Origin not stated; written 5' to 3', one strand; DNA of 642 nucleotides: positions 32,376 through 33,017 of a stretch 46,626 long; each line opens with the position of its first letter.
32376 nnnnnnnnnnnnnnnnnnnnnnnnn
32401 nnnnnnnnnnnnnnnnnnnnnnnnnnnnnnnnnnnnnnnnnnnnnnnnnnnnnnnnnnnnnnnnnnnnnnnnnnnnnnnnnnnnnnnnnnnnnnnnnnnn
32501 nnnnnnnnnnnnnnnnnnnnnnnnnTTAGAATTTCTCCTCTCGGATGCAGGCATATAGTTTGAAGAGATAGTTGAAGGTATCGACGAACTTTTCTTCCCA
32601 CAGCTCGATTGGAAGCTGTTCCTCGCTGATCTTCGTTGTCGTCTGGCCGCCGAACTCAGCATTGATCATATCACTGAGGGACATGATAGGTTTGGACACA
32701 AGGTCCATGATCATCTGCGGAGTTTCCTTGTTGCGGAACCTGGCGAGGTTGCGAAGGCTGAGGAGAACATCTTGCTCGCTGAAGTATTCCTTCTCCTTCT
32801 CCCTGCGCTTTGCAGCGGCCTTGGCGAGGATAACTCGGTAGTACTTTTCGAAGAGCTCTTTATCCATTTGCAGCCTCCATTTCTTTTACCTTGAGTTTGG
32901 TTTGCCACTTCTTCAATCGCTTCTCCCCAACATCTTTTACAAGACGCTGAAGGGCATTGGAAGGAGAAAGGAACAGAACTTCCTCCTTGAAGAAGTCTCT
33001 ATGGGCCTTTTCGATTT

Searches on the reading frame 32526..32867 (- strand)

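Call 12: search_protein_families(library=phrogs, proteins=[window:32526-32867:-], max_evalue=0.00001)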
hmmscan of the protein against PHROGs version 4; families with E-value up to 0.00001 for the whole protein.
window:32526-32867:- (113 aa): 1 family
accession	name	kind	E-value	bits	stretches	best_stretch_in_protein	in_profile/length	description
phrog_6802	-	unknown function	2e-11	45.2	1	1-112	1-102/122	-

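Call 39: search_protein_families(library=ncbifam, proteins=[window:32526-32867:-], max_evalue=0.01)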
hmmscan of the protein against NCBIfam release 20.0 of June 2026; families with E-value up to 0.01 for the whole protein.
window:32526-32867:- (113 aa): 0 families
